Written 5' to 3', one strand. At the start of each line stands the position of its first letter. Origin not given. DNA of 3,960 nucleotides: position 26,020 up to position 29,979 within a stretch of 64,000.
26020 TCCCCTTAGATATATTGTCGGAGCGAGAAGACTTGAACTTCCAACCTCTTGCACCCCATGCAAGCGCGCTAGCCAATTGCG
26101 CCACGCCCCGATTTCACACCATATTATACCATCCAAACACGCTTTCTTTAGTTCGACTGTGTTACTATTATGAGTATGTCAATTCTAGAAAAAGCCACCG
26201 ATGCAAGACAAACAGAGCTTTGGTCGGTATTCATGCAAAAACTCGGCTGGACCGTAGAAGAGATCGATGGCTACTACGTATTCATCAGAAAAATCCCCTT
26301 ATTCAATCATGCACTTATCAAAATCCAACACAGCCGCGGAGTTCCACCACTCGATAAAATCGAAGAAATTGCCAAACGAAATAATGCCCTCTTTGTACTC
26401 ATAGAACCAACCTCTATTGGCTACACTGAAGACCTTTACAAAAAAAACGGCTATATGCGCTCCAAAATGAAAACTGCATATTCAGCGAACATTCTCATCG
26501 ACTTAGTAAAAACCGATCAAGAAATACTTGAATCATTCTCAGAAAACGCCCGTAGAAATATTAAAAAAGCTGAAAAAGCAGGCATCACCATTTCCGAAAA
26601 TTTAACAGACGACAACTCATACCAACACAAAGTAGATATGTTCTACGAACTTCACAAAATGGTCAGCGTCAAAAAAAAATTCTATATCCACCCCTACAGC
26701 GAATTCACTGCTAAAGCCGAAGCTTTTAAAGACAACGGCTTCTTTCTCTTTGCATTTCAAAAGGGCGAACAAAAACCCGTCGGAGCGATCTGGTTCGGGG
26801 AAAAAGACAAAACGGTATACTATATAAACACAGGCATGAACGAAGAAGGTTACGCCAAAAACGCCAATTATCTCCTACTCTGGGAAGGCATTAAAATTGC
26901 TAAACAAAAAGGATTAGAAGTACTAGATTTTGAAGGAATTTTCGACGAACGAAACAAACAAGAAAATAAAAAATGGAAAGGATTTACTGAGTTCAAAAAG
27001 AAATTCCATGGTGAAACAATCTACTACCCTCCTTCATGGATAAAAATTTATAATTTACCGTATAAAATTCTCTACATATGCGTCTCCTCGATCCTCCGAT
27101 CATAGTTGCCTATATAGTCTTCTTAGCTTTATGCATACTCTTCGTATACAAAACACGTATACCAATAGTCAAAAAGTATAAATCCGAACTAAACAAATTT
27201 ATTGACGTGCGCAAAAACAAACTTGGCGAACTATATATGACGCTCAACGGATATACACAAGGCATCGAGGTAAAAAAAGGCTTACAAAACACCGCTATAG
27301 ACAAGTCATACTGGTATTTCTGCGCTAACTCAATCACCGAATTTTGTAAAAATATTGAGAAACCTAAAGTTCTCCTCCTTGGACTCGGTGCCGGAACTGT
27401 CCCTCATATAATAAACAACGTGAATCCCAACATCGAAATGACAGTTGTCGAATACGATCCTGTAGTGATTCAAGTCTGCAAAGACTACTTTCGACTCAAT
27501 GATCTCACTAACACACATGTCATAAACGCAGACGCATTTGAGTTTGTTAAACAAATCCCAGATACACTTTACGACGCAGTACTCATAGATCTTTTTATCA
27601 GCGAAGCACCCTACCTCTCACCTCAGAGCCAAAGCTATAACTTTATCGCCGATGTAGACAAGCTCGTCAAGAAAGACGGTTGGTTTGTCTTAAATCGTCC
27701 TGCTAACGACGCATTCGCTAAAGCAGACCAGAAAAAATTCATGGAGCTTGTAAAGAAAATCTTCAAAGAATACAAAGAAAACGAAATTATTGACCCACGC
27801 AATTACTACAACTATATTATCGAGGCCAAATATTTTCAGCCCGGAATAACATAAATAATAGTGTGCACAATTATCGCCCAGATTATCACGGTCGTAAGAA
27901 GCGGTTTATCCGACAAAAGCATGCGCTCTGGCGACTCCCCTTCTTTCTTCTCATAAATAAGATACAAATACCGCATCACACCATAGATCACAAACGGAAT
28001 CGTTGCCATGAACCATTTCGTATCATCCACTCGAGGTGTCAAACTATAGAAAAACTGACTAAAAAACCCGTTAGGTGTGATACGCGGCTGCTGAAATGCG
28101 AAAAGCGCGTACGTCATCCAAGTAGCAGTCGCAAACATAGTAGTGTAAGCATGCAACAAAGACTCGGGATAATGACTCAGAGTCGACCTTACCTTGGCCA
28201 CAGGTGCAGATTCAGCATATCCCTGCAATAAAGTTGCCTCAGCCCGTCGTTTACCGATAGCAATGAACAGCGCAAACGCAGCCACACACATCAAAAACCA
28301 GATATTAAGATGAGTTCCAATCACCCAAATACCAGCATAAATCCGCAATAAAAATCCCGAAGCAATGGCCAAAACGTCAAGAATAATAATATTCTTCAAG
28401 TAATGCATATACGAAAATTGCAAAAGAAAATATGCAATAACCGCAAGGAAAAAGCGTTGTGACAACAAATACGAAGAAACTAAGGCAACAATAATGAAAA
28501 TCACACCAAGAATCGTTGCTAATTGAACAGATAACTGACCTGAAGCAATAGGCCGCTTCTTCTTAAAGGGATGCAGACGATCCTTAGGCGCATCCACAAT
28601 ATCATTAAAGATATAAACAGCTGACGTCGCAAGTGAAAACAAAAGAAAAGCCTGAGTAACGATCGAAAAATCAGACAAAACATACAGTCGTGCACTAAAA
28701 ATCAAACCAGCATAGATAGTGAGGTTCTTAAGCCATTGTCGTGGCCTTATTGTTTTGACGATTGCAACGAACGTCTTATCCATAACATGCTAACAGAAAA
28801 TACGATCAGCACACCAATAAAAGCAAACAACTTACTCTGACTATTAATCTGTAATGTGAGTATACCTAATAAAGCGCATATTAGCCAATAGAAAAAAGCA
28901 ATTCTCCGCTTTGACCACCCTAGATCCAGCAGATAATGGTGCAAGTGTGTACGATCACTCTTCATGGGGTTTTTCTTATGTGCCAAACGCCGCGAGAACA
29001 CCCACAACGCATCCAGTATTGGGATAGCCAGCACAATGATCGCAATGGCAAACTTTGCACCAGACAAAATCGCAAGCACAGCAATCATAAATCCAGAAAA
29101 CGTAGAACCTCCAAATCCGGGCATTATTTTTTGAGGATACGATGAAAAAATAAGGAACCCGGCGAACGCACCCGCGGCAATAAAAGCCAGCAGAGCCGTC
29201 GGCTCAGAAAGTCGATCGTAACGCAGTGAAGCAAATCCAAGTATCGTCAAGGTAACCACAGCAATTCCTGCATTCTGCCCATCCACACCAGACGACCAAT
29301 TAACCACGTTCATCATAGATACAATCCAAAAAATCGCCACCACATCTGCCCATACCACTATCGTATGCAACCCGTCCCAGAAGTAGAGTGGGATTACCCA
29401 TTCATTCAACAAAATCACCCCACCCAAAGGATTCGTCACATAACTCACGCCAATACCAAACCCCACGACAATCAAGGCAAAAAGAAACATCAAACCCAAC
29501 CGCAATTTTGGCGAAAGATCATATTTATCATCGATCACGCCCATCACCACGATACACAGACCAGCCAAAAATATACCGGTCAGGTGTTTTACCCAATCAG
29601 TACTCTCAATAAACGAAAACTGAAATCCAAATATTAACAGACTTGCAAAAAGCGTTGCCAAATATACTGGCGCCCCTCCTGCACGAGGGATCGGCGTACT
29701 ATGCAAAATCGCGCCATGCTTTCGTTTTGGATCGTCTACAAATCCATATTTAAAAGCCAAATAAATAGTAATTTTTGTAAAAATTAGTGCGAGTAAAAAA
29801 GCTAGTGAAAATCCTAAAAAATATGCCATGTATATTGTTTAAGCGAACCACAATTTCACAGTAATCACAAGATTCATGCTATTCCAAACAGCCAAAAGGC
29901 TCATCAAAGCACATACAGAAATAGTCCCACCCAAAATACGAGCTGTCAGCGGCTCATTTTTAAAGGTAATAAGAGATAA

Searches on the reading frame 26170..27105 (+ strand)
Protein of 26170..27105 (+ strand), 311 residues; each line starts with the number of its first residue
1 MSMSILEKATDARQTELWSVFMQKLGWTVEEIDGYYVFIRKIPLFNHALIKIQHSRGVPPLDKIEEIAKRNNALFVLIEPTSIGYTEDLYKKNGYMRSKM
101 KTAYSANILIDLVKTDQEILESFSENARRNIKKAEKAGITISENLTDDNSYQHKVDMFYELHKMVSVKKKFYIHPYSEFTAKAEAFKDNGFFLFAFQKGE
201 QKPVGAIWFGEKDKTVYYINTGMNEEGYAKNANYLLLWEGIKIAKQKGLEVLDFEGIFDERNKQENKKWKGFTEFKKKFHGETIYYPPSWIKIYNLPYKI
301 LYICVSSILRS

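Call 11: search_protein_families(library=pfam, proteins=[window:26170-27105:+], max_evalue=0.001)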
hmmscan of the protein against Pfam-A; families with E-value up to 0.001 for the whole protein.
window:26170-27105:+ (311 aa): 2 families
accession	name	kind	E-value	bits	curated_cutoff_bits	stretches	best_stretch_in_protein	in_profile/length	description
PF02388.22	FemAB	-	1.3e-16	61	24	2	197-286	301-385/406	FemAB family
PF13480.13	Acetyltransf_6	-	1.9e-08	35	22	1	123-254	3-134/143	Acetyltransferase (GNAT) domain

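Call 61: search_protein_families(library=ncbifam, proteins=[window:26170-27105:+], max_evalue=0.00001)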
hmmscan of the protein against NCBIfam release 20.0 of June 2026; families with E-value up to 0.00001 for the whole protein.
window:26170-27105:+ (311 aa): 1 family
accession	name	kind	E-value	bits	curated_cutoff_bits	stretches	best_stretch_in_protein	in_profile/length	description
TIGR03019.1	pepcterm_femAB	equivalog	1.1e-06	27.9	260.35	1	105-273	118-277/330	FemAB family XrtA/PEP-CTERM system-associated protein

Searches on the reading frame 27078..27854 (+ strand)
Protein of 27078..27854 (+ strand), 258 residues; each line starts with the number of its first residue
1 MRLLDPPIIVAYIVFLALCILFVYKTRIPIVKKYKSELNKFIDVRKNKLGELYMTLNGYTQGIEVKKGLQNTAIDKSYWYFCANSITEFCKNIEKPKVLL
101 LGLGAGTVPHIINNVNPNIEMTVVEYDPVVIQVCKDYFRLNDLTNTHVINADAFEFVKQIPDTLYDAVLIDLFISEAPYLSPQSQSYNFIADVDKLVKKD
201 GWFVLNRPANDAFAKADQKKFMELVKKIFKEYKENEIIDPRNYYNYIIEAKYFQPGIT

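Call 11: search_protein_families(library=pfam, proteins=[window:27078-27854:+], max_evalue=0.001)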
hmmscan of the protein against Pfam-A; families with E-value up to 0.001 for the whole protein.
window:27078-27854:+ (258 aa): 3 families
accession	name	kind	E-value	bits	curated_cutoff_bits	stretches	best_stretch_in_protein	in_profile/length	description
PF01564.23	Spermine_synth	-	5.3e-10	39.6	22.9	1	94-245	18-168/186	Spermine/spermidine synthase domain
PF13847.12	Methyltransf_31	-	7.3e-08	32.6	27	1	97-248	6-142/145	Methyltransferase domain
PF05175.20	MTS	-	4.5e-05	23.6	23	1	94-169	31-103/170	Methyltransferase small domain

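Call 61: search_protein_families(library=ncbifam, proteins=[window:27078-27854:+], max_evalue=0.00001)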
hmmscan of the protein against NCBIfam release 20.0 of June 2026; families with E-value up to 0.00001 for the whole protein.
window:27078-27854:+ (258 aa): 5 families
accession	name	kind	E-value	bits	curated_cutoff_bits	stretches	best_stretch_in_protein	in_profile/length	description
NF003380.0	PRK04457.1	equivalog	2.8e-16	59.3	304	1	96-229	71-198/265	polyamine aminopropyltransferase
NF037959.1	MFS_SpdSyn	subfamily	6.7e-11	41.6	40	1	53-206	237-384/480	fused MFS/spermidine synthase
NF002010.0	PRK00811.1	equivalog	3.7e-08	33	260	1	94-233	78-218/287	polyamine aminopropyltransferase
NF002956.0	PRK03612.1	equivalog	1.9e-06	26.6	472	1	94-204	299-414/522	polyamine aminopropyltransferase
TIGR03534.1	RF_mod_PrmC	equivalog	6.4e-06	25.8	199.1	0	87-184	81-171/253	peptide chain release factor N(5)-glutamine methyltransferase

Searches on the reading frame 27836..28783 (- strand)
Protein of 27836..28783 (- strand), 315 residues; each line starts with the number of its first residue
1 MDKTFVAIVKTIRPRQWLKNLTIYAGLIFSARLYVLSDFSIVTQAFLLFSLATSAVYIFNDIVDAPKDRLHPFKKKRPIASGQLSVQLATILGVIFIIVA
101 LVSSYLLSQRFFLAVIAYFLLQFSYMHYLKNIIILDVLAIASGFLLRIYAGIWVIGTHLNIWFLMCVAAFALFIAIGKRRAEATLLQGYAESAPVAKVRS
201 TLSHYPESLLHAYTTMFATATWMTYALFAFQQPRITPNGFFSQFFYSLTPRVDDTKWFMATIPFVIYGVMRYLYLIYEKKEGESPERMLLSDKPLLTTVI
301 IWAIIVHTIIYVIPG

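Call 11: search_protein_families(library=pfam, proteins=[window:27836-28783:-], max_evalue=0.001)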
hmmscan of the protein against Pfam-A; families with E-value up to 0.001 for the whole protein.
window:27836-28783:- (315 aa): 1 family
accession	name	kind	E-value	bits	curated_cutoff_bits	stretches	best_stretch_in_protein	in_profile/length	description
PF01040.23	UbiA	-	3.5e-19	69.5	34.2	1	22-227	4-197/250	UbiA prenyltransferase family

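Call 61: search_protein_families(library=ncbifam, proteins=[window:27836-28783:-], max_evalue=0.00001)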
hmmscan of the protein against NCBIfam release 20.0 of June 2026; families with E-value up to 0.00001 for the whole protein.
window:27836-28783:- (315 aa): 10 families
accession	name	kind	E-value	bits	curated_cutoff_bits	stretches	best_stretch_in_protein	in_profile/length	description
NF008977.0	PRK12324.1-2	equivalog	4.9e-68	229.7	234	1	8-311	5-288/297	decaprenyl-phosphate phosphoribosyltransferase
NF008978.0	PRK12324.1-4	equivalog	2.6e-63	213.9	207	1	6-312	33-321/322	decaprenyl-phosphate phosphoribosyltransferase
NF008976.0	PRK12324.1-1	equivalog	8.2e-46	156.8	474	1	7-311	20-304/306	decaprenyl-phosphate phosphoribosyltransferase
NF006088.0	PRK08238.1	equivalog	3.1e-41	141.5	351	1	5-185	192-372/482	UbiA family prenyltransferase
NF009523.0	PRK12884.1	equivalog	9.8e-13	47.9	269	1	22-177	22-170/279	prenyltransferase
TIGR01475.1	ubiA_other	subfamily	1.3e-08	34.7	180.8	1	22-173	20-170/282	UbiA-like polyprenyltransferase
NF035940.1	prenyl_rel_EboC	equivalog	4e-08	33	250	1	23-167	18-164/292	UbiA-like protein EboC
TIGR01473.1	cyoE_ctaB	equivalog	8e-08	32.4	210.3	1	13-133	8-130/281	heme o synthase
NF009522.0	PRK12883.1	equivalog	1.6e-06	27.8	353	1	35-159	32-155/279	geranylgeranylglycerol-phosphate geranylgeranyltransferase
TIGR01474.1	ubiA_proteo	equivalog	4.7e-06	26.3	275.45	1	50-125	50-126/282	4-hydroxybenzoate octaprenyltransferase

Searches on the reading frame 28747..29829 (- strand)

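Call 11: search_protein_families(library=pfam, proteins=[window:28747-29829:-], max_evalue=0.001)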
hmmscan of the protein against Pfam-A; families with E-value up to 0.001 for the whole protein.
window:28747-29829:- (360 aa): 1 family
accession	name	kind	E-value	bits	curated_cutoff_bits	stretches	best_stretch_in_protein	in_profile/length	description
PF00953.26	Glycos_transf_4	-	3.8e-24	85.9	27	1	84-256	2-159/160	Glycosyl transferase family 4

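Call 61: search_protein_families(library=ncbifam, proteins=[window:28747-29829:-], max_evalue=0.00001)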
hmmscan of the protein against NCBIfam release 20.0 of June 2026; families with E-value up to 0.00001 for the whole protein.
window:28747-29829:- (360 aa): 3 families
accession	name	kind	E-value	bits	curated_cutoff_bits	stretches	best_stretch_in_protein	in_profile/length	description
TIGR02380.1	ECA_wecA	exception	3.9e-25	88.7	326.05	1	7-353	4-335/346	UDP-N-acetylglucosamine--undecaprenyl-phosphate N-acetylglucosaminephosphotransferase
NF053644.1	MraY_archaea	equivalog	6.8e-15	55.2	450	1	158-325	179-339/340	pseudomurein biosynthesis MraY family phospho-N-acetylmuramoyl-pentapeptide-transferase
TIGR00445.1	mraY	equivalog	1.4e-14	54.4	192.05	1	94-326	73-315/321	phospho-N-acetylmuramoyl-pentapeptide-transferase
